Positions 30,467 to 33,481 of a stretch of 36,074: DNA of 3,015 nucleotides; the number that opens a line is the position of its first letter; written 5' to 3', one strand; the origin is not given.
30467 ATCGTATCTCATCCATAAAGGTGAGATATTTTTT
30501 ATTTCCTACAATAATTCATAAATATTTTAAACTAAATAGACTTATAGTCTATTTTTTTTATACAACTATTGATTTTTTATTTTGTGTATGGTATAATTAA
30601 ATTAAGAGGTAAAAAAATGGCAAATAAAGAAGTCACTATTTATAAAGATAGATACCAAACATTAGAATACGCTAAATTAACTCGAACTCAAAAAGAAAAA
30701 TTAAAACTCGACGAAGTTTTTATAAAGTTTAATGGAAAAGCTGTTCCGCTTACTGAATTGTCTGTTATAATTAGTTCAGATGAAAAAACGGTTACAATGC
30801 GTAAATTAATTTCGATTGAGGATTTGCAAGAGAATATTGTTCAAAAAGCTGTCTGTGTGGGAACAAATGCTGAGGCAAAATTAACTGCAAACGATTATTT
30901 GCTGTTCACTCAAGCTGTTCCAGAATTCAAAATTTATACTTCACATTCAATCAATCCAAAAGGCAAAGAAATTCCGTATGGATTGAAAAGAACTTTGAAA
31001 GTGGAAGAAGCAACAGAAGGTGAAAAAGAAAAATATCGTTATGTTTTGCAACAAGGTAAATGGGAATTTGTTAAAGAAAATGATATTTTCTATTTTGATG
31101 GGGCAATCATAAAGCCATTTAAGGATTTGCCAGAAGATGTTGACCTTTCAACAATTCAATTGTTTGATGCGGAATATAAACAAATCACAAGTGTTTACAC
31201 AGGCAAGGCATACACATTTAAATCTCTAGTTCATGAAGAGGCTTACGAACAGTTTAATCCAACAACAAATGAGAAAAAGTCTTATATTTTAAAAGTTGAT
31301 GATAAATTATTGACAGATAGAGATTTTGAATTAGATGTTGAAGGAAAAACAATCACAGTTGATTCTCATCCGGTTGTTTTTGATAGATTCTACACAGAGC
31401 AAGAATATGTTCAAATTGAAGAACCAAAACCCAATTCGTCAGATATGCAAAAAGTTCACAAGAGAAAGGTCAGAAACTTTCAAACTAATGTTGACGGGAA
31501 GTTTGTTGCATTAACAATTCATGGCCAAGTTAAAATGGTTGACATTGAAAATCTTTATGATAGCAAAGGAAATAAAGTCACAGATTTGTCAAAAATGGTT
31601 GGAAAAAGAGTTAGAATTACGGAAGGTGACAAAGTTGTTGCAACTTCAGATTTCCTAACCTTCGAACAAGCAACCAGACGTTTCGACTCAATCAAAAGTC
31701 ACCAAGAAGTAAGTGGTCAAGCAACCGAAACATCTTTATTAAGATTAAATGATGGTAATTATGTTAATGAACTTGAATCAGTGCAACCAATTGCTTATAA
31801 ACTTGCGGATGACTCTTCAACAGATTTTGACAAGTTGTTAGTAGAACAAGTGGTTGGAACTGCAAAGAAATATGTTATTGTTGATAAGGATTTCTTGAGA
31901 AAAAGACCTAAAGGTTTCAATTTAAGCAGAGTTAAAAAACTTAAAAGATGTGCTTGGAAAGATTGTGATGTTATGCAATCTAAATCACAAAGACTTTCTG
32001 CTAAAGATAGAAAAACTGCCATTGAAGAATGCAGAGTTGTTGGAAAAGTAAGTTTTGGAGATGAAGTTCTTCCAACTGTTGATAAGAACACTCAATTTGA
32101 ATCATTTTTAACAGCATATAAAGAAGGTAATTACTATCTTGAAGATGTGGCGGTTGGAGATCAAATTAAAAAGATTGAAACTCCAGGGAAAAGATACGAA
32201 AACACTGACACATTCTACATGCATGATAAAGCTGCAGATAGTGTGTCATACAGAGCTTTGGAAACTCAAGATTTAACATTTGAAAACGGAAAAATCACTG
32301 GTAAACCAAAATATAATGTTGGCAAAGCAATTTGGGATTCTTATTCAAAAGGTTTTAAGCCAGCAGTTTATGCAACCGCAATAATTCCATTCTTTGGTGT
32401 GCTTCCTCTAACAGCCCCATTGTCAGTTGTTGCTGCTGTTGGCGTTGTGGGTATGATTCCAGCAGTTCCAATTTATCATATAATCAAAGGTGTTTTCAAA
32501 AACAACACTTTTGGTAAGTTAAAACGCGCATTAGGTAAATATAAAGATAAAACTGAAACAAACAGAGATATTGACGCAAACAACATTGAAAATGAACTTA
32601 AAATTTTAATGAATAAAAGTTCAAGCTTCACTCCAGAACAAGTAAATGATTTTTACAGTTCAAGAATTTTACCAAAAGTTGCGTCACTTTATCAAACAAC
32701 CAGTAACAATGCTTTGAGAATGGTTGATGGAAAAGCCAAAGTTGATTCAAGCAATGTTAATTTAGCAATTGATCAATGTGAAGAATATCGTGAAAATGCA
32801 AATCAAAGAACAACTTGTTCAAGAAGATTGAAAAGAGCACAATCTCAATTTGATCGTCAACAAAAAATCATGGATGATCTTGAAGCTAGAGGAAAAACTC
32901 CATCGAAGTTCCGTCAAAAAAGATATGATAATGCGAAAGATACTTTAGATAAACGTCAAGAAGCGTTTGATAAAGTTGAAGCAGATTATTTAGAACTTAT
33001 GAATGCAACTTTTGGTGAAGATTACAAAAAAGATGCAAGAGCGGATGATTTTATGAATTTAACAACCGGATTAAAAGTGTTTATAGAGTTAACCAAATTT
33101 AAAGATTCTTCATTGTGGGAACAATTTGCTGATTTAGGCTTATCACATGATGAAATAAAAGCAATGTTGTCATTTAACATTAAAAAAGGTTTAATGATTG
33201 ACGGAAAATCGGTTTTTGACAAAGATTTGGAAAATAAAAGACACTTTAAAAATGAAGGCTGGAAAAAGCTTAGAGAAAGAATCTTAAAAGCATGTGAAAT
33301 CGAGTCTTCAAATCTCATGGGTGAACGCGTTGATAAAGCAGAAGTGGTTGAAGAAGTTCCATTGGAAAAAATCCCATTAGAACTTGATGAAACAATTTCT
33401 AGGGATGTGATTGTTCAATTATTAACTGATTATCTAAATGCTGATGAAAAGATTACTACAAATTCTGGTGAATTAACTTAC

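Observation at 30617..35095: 1,492-aa orphan protein with a central transmembrane hairpin and an ~850-aa coiled coil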

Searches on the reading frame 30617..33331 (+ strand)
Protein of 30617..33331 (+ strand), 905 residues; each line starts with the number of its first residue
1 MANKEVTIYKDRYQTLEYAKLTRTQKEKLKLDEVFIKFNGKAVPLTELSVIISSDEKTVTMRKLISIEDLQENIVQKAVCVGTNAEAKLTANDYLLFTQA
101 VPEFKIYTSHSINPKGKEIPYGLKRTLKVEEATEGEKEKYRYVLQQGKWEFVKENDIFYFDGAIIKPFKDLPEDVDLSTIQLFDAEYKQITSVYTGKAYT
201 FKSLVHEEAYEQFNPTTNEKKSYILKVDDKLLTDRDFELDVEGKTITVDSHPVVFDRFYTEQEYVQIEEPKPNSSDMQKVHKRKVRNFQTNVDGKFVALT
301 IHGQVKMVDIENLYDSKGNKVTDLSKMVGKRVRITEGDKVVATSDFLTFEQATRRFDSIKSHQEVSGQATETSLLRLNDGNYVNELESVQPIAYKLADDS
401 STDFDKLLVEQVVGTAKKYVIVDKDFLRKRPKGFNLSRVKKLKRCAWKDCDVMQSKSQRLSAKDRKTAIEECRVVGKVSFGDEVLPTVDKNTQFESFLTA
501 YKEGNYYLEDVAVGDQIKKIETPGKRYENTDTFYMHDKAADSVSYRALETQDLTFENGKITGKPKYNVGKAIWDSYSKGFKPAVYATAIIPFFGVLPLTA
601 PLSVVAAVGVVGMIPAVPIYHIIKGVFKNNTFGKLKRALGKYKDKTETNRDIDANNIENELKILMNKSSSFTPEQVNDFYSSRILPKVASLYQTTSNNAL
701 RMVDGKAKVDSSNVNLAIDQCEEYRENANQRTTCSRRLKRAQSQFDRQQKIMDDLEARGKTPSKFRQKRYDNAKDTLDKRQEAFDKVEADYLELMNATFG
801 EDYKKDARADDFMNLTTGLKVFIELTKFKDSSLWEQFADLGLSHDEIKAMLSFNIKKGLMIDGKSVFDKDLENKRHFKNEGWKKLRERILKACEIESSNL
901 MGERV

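Call 14: search_solved_structures(query=window:30617-32596:+, max_evalue=1)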
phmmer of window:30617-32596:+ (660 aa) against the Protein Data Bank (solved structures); distinct sequences matched with E-value up to 1: 0.

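Call 32: search_protein_representatives(protein=window:30617-32596:+)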
Query: 660 residues. Proteins with E-value up to 0.001 (for the whole library): 70; up to 1e-10: 60; up to 1e-30: 33. The best 70 are listed.
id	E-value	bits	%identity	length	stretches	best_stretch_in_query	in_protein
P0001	0.0e+00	1461.9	100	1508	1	1-660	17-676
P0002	5.4e-183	626.4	49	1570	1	19-659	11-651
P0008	1.1e-166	572.5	48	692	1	20-599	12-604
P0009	6.9e-95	335.4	36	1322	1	8-658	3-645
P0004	1.8e-90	320.8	38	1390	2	294-651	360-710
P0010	2.9e-90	320.1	35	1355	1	17-651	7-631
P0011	1.6e-85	304.4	34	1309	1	9-658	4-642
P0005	7.9e-84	298.8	38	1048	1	28-658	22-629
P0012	9.2e-83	295.3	35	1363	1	17-652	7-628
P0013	4.5e-81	289.8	35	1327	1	23-656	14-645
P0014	2.0e-77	277.7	37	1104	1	17-645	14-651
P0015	8.8e-75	269.0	36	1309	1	29-654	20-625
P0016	9.4e-73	262.3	33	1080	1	16-650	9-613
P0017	3.4e-72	260.4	35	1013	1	29-658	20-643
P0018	1.2e-70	255.3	34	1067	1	106-659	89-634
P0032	1.1e-37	146.5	32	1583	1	87-658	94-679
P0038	1.5e-28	116.3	30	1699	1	52-632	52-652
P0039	3.8e-28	114.9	31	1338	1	19-635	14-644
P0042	2.8e-26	108.8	33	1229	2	260-636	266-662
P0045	9.2e-23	97.1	29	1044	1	81-650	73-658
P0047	3.8e-21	91.8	31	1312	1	90-645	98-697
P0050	1.1e-17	80.3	31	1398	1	307-645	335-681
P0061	2.9e-13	65.8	29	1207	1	235-647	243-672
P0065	5.1e-09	51.7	27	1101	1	98-588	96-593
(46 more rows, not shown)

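Call 38: predict_structure(alignment_id=A2)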
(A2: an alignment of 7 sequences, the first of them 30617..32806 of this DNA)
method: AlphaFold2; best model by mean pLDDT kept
length: 730 residues; sequences in the alignment: 7
mean_pLDDT: 69.6   pTM: 0.49
mean pLDDT of the five models: 69.6, 65.4, 58.9, 58.9, 58.2
residues with pLDDT >= 90: 11; 70-90: 461; 50-70: 136; < 50: 122
segments of 3 or more residues with pLDDT < 50: 1-14, 100-103, 110-125, 203-234, 236-255, 460-466, 584-610
pLDDT, mean of each block of 10 residues (from residue 1): 27 50 67 70 78 75 83 79 70 58 52 38 50 74 71 82 76 65 79 68 42 34 37 42 41 54 81 74 86 83 79 89 80 82 76 81 83 88 86 66 73 82 79 83 76 66 55 84 84 84 77 77 84 84 76 81 79 69 47 41 43 63 72 57 74 77 74 77 76 63 78 77 74
secondary structure, 60 per line:
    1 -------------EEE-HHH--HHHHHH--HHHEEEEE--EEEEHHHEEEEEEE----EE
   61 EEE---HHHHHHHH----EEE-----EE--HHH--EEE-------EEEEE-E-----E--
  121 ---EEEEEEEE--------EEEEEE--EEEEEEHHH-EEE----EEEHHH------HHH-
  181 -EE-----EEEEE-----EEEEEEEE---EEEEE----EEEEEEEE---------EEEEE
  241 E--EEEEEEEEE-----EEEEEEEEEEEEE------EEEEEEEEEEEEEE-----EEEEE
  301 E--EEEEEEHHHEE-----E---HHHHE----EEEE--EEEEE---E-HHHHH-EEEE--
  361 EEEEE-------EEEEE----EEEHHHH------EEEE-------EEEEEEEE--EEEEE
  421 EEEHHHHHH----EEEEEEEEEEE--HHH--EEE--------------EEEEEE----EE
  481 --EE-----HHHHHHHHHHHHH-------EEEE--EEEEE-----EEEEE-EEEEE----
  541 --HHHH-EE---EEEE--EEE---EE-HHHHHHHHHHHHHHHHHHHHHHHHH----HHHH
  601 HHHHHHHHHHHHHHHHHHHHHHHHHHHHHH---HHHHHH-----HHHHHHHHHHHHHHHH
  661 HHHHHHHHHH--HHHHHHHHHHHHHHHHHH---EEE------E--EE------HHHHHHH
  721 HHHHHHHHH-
elements in order (helices of 4 or more, strands of 3 or more residues): E14-16 H23-28 E34-38 E41-44 E48-54 E59-63 H67-74 E79-81 E96-98 E106-110 E124-131 E140-145 E148-153 E158-160 E165-167 E189-193 E199-206 E210-214 E219-226 E236-241 E244-252 E258-270 E277-290 E296-301 E304-309 H324-327 E333-336 E339-343 H349-353 E355-358 E361-365 E373-377 E382-384 H385-388 E395-398 E406-413 E416-423 H424-429 E434-444 E452-454 E469-474 H490-502 E510-513 E516-520 E526-530 E532-536 H543-546 E553-556 E559-561 H568-592 H597-630 H634-639 H645-670 H673-690 E694-696 H714-729
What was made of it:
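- The N-terminal 575 aa are beta-rich, unlike tape-measure proteins (call 38).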

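Call 40: fold_search(model_id=the predicted structure, library=pdb)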
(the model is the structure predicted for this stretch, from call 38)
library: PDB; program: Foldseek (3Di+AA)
matches with E <= 10: 268; with E <= 0.001: 0
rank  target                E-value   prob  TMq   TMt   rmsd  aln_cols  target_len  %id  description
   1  8tv0_A                2.3e-02  0.04  0.06  0.03  29.8       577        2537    8  XptA2 wild type (released 2023-09-27)
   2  3s6x_C                9.0e-02  0.05  0.05  0.10  39.4       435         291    8  Structure of reovirus attachment protein sigma1 in complex with alpha-2,3-sialyllactose (released 2011-11-23)
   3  4m1k                  9.5e-02  0.06  0.06  0.06  21.3       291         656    8  Crystal structure of elongation factor G (EFG) (released 2014-08-06)
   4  4fn5_A                1.3e-01  0.03  0.06  0.06  24.2       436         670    9  ELONGATION FACTOR G 1 (PSEUDOMONAS AERUGINOSA) IN COMPLEX WITH Argyrin B (released 2012-09-26)
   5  1ksi_A                1.4e-01  0.02  0.06  0.06  34.9       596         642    9  CRYSTAL STRUCTURE OF A EUKARYOTIC (PEA SEEDLING) COPPER-CONTAINING AMINE OXIDASE AT 2.2A RESOLUTION (released 1997-12-24)
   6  2bv3                  1.5e-01  0.05  0.06  0.07  21.1       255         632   11  Crystal structure of a mutant elongation factor G trapped with a GTP analogue (released 2005-08-10)
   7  6cg0_D                2.5e-01  0.03  0.07  0.10  26.7       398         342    9  Cryo-EM structure of mouse RAG1/2 HFC complex (3.17 A) (released 2018-04-25)
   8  3s6x_A                2.6e-01  0.03  0.05  0.09  38.4       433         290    8  Structure of reovirus attachment protein sigma1 in complex with alpha-2,3-sialyllactose (released 2011-11-23)
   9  3s6x_B                2.9e-01  0.03  0.05  0.10  43.8       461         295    8  Structure of reovirus attachment protein sigma1 in complex with alpha-2,3-sialyllactose (released 2011-11-23)
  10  8dmf                  3.4e-01  0.03  0.07  0.07  27.9       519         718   10  Cryo-EM structure of the ribosome-bound Bacteroides thetaiotaomicron EF-G2 (released 2023-01-04)
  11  9dmg_E                3.6e-01  0.08  0.09  0.16  35.6       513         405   11  Human muscle nAChR apo state (released 2025-04-09)
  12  9avu_E                4.0e-01  0.06  0.08  0.14  35.9       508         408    9  Bovine fetal muscle nAChR bound to ACh (released 2024-07-31)
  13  9gu0_D                4.2e-01  0.07  0.09  0.13  29.6       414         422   10  Human adult muscle nAChR in resting state in detergent with alpha-bungarotoxin (released 2025-05-14)
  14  8zdz_A                4.4e-01  0.28  0.11  0.18  11.9       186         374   10  Drosophila mojavensis gustatory receptor 43a(Gr43a) in apo state (released 2024-10-30)
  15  7smm_B                4.4e-01  0.06  0.08  0.13  30.4       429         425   10  Cryo-EM structure of Torpedo acetylcholine receptor in apo form (released 2022-03-09)
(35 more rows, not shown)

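Call 44: search_protein_families(library=ncbifam, proteins=[P0009, P0038], max_evalue=0.1)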
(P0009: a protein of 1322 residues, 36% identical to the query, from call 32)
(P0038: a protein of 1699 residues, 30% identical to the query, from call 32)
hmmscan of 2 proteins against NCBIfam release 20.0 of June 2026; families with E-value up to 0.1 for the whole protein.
P0009 (1322 aa): 2 families
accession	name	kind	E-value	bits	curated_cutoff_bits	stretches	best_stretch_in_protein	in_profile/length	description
TIGR00004.1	TIGR00004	subfamily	0.017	15.3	106.25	1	930-1002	11-87/125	Rid family detoxifying hydrolase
NF008490.0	PRK11401.1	equivalog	0.072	13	222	0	944-1002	27-86/129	enamine/imine deaminase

P0038 (1699 aa): 11 families
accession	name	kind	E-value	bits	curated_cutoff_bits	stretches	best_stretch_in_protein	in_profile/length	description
NF045487.1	ASRP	equivalog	3.9e-16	58.8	300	4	1296-1447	332-479/593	archaea-specific SMC-related protein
TIGR02168.1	SMC_prok_B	equivalog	4.8e-15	54.4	567.35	3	1367-1574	248-457/1181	chromosome segregation protein SMC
TIGR04523.1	Mplasa_alph_rch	subfamily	7.8e-10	37.3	270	2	1211-1693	233-702/745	helix-rich protein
TIGR02169.1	SMC_prok_A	equivalog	7.8e-09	33.8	729.4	2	1263-1570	672-977/1165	chromosome segregation protein SMC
NF040788.1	S-lay_SlaB_Mtsph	equivalog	1.7e-05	23.9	700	0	997-1063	292-356/416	S-layer protein SlaB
NF003034.1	PRK03918.1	equivalog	3.3e-05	22.1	700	2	1261-1534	157-420/878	DNA double-strand break repair ATPase Rad50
NF045780.1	TrlF_fam_ATP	equivalog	0.00033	19.5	350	2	956-1322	371-714/944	TrlF family AAA-like ATPase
NF041751.2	sbcc_Staph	equivalog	0.00036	18.6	920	2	1105-1417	181-503/1007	exonuclease subunit SbcC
TIGR04211.1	SH3_and_anchor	equivalog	0.0023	17.6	65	1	1295-1363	94-162/198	TIGR04211 family SH3 domain-containing protein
NF038218.1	IcmG_DotF_IVB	equivalog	0.0024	17.6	200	1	1290-1397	87-191/266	type IVB secretion system protein IcmG/DotF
NF002572.0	PRK02224.1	equivalog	0.065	11.5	1087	1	1258-1612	212-553/888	DNA double-strand break repair ATPase Rad50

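Call 46: search_protein_families(library=padloc, proteins=[P0009, P0038], max_evalue=0.1)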
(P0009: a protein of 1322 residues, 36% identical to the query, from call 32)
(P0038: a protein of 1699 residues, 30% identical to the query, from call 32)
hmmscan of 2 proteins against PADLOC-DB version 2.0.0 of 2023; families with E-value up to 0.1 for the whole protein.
P0009 (1322 aa): 0 families

P0038 (1699 aa): 8 families
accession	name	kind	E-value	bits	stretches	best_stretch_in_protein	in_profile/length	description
PDLC03859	LmuB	-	1.6e-08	32.3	3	443-808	295-501/611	-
PDLC00551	JetC2|JetC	-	3.9e-07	26.3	1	1292-1641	735-1091/1365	DUF3584 domain; MukB-like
PDLC00550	JetC2|JetC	-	2.6e-06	23.5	1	1310-1537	733-954/1355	DUF3584 domain; MukB-like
PDLC03863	LmuB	-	0.00022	18.1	2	1177-1400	206-439/610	-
PDLC00254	LmuB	-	0.00023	18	1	1324-1495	180-351/563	AAA ATPase domain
PDLC00553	JetC2|JetC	-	0.0016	14.4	1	1384-1570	845-1030/1361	DUF3584 domain; MukB-like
PDLC00580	JetC3|JetC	-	0.0019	14.5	2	1206-1443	223-459/1068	DUF3584 domain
PDLC00518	JetC1|JetC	-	0.013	11.3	3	1016-1227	262-470/1112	DUF3584 domain; MukB-like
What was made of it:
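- On Known anti-phage defence proteins (PADLOC-DB): One distant relative (P0038) has an LmuB hit (E 1.6e-08, 32 bits) whose best stretch spans aa 443-808, outside the rod; I did not follow it up (call 46).
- PADLOC gives only coiled-coil noise against JetC and LmuB rods (call 46).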

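Call 47: fold_search(model_id=the predicted structure, library=viral)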
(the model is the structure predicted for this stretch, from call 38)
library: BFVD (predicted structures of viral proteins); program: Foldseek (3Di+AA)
matches with E <= 10: 433; with E <= 0.001: 0
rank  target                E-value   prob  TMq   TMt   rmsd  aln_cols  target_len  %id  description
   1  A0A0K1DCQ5            2.0e-02  0.06  0.06  0.07  29.7       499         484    8  Ig-like domain-containing protein [Equine adenovirus B serotype 2]
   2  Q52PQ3                2.6e-02  0.05  0.05  0.04  23.7       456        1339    8  Possible phage tail protein [Xanthomonas phage Xp15]
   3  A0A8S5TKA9            2.9e-02  0.02  0.05  0.05  38.0       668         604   10  Uncharacterized protein [Podoviridae sp. ctz6O13]
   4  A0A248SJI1            3.0e-02  0.10  0.07  0.07  24.0       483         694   10  (no name in the UniProt tables at hand)
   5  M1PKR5                3.2e-02  0.04  0.06  0.07  31.6       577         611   11  (no name in the UniProt tables at hand)
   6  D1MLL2                4.6e-02  0.06  0.05  0.07  27.7       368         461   10  Sigma 1 protein [Mammalian orthoreovirus 2]
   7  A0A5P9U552            5.2e-02  0.04  0.07  0.05  38.8       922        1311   10  (no name in the UniProt tables at hand)
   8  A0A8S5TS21            1.1e-01  0.03  0.05  0.07  30.2       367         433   11  Uncharacterized protein [Siphoviridae sp. ctEw721]
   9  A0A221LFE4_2          1.3e-01  0.04  0.05  0.05  20.4       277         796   10  Putative ORF1 (Fragment) [Caledonia beadlet anemone dicistro-like virus 3]
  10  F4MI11                1.3e-01  0.01  0.04  0.05  72.9       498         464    9  Fiber protein [Raptor adenovirus 1]
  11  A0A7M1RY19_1          1.5e-01  0.01  0.05  0.05  27.5       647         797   10  Stabilization protein [uncultured phage cr273_1]
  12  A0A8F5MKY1            1.8e-01  0.23  0.04  0.17  25.4       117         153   10  Coat protein [Grapevine-associated levi-like virus 1]
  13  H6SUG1                1.9e-01  0.38  0.09  0.13  11.8       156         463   11  MobE homing endonuclease [Campylobacter virus IBB35]
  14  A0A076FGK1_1          1.9e-01  0.01  0.05  0.04  33.6       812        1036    6  Putative concanavalin A-like lectin/glucanase superfamily protein [Aureococcus anophagefferens virus]
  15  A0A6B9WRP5            2.1e-01  0.02  0.06  0.05  28.4       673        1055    9  Uncharacterized protein [Escherichia phage ime]
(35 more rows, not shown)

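Call 51: find_homologous_proteins(query=A4, max_evalue=0.001)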
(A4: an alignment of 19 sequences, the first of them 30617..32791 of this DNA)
Query A4 (19 sequences) (725 aa, profile of the alignment): 5 proteins with E <= 0.001 among 8000 candidates.
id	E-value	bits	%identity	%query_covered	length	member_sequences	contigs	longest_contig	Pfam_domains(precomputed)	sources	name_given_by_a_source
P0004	1.3e-258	878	41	59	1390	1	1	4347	-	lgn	-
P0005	1.7e-255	868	34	94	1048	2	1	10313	-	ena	-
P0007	8.3e-226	770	26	97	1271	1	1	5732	-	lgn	-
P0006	4.7e-215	734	35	99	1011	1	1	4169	-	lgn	-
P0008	1.6e-173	597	46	82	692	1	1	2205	-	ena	-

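Call 52: search_solved_structures(query=A4, max_evalue=10, show_alignments=2)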
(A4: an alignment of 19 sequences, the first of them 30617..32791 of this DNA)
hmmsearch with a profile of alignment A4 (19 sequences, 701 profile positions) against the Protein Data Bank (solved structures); distinct sequences matched with E-value up to 10: 4.
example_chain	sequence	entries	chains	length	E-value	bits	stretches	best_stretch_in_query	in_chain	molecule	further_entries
6esq_A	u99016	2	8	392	0.38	12.4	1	106-174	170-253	acetoacetyl-CoA thiolase | Acetyl-CoA acetyltransferase thiolase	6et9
7y9n_A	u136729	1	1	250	4.7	8.8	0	629-670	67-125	Spike protein S2',5HB-H2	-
4fhg_A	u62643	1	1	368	7.1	8.2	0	475-506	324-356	Spore photoproduct lyase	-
4fhe_A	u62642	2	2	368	8.3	7.9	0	475-506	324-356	Spore photoproduct lyase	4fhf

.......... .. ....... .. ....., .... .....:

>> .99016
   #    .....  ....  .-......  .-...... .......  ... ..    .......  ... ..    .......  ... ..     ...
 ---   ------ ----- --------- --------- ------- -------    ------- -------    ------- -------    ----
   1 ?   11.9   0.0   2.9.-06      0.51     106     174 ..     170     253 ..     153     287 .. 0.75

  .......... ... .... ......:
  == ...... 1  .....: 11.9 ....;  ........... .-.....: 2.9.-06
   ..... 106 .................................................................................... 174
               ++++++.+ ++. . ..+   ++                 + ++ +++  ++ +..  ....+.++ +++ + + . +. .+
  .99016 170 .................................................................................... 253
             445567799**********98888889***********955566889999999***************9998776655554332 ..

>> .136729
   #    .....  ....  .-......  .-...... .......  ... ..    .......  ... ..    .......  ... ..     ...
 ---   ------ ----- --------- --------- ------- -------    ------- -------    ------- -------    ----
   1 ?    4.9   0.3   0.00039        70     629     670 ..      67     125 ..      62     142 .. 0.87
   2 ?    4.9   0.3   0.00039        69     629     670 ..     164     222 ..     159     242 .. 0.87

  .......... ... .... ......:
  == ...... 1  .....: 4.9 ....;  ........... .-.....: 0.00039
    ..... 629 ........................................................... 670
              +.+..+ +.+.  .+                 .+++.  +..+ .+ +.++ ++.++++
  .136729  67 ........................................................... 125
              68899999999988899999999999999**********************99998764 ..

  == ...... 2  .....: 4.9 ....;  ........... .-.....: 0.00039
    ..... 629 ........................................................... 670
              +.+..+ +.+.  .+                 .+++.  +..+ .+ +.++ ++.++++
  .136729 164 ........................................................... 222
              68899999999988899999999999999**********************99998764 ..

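Call 91: find_encoding_contigs(protein=P0038, flank=8000, max_places=3)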
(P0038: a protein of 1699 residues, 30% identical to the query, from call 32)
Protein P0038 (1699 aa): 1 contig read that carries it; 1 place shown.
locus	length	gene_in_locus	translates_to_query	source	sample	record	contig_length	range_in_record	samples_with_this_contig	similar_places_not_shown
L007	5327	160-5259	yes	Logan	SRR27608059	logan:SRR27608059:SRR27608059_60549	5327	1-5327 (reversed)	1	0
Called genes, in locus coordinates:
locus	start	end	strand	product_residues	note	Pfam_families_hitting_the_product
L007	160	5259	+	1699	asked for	PF24161:CCDC39 (weak)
